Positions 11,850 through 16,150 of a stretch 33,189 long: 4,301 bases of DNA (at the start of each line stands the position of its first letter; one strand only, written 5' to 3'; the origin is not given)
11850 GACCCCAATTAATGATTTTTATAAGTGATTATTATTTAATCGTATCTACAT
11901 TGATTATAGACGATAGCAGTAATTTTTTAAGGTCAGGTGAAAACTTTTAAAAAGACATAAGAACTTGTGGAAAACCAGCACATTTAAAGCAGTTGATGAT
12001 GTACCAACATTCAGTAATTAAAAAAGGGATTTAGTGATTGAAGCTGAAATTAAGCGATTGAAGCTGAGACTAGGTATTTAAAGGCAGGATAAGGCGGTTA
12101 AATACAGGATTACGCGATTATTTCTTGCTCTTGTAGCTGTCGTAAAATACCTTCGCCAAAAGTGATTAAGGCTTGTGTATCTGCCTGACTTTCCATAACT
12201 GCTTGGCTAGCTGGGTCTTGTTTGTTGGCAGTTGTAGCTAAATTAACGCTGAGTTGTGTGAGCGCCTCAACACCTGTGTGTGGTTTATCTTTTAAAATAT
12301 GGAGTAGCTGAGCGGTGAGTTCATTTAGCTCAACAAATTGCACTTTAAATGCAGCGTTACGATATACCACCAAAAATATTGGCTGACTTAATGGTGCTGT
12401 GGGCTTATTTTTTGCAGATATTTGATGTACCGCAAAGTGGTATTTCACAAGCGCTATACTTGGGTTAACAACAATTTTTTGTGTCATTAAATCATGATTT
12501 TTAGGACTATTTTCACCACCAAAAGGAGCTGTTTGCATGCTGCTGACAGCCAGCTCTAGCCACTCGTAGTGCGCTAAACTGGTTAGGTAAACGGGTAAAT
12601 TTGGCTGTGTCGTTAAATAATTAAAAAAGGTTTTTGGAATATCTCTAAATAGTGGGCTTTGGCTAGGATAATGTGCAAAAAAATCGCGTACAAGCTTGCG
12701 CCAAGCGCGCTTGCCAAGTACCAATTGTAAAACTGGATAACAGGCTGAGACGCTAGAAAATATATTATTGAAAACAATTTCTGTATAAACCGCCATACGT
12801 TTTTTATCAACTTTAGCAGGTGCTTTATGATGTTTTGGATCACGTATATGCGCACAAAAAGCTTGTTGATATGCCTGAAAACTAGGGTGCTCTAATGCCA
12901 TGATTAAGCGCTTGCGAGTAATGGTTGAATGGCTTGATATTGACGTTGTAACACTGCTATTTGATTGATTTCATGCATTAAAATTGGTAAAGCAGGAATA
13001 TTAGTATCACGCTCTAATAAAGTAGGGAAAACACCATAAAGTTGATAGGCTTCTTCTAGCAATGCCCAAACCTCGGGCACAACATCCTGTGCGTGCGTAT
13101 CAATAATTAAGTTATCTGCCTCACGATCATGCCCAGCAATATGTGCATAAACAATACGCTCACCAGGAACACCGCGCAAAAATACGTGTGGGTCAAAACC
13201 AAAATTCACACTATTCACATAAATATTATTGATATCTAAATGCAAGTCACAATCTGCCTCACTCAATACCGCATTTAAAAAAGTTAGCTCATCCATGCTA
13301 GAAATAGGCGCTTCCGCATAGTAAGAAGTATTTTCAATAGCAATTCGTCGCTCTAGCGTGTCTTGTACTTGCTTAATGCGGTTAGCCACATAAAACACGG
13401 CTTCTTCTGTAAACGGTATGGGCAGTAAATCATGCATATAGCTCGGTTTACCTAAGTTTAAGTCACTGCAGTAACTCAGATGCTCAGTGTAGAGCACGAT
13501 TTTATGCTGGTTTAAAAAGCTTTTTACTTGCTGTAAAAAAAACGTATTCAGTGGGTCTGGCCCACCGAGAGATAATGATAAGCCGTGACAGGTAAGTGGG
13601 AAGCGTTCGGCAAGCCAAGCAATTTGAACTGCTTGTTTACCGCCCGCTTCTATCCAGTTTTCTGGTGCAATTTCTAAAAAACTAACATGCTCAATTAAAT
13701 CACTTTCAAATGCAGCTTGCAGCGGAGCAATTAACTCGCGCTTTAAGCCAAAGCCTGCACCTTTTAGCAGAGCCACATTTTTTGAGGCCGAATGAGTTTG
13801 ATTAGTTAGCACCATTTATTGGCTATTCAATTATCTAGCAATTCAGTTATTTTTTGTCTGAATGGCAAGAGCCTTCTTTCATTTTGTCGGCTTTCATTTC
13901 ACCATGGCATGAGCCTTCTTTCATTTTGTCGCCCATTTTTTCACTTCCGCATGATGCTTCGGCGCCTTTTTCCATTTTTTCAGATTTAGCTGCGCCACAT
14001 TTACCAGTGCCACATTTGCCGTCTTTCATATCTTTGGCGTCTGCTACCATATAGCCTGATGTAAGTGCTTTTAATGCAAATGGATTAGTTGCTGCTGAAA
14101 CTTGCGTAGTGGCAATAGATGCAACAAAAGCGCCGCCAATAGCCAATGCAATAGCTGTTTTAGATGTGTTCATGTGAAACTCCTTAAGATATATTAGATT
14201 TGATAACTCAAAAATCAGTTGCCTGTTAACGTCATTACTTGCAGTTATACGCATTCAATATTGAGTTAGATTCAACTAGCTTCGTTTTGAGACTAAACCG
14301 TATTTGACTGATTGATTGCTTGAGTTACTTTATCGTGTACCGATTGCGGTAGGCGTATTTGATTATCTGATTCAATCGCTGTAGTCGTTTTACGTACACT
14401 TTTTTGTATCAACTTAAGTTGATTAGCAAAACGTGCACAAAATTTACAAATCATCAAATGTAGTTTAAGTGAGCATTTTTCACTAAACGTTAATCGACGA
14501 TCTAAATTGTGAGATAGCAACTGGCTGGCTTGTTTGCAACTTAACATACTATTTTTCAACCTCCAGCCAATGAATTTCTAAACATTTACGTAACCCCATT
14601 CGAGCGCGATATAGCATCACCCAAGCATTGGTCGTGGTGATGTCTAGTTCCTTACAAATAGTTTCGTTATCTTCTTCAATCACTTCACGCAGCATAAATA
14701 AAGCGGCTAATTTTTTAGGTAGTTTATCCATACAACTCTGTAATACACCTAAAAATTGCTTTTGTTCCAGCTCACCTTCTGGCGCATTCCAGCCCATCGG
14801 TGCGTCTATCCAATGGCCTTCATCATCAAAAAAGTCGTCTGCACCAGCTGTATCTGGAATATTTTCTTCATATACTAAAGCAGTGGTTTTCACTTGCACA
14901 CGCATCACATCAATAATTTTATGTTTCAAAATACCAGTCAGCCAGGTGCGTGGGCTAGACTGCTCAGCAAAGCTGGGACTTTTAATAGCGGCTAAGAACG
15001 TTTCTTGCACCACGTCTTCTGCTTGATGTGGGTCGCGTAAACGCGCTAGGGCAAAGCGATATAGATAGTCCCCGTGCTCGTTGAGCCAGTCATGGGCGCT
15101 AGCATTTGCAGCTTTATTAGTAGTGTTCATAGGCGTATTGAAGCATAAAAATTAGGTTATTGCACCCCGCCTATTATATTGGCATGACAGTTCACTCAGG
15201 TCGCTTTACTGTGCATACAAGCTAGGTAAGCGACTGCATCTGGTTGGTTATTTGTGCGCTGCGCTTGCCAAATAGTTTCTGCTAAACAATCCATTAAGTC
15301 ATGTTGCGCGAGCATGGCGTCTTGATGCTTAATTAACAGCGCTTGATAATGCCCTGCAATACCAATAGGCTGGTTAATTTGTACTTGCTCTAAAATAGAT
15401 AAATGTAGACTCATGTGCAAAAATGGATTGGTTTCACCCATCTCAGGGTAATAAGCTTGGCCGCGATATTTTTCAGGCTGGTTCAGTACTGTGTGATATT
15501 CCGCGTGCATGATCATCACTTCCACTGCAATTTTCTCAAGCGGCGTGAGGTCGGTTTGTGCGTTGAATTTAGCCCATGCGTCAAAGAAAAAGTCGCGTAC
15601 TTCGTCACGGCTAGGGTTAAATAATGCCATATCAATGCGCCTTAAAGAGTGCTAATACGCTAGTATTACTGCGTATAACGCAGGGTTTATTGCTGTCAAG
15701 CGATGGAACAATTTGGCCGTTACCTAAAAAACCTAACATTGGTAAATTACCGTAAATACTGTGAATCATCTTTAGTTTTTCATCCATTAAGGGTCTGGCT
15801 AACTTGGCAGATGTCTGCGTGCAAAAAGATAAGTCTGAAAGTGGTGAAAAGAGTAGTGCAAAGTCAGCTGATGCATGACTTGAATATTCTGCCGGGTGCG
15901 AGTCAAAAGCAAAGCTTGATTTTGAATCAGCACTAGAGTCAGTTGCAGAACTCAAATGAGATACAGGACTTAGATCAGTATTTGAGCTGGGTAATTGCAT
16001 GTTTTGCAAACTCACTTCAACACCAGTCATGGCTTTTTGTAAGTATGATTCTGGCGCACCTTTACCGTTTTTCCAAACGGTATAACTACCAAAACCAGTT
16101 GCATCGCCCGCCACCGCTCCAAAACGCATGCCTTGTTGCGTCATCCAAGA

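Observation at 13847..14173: Atypical precursor: canonical GKCG motifs fused to a tandemly repeated Met/Lys/His-rich '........' extension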

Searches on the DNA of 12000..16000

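Call 77: search_rna_families(source=window, start=12000, end=16000, threshold=evalue, max_evalue=1)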
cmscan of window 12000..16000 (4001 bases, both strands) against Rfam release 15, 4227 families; matches with E-value up to 1: 1.
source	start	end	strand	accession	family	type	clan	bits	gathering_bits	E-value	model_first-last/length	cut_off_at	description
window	12950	13000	+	RF01726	SAM-II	Cis-reg; riboswitch;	-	22.5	44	0.49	1-60/60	no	SAM-II riboswitch aptamer (SAM-II long loop)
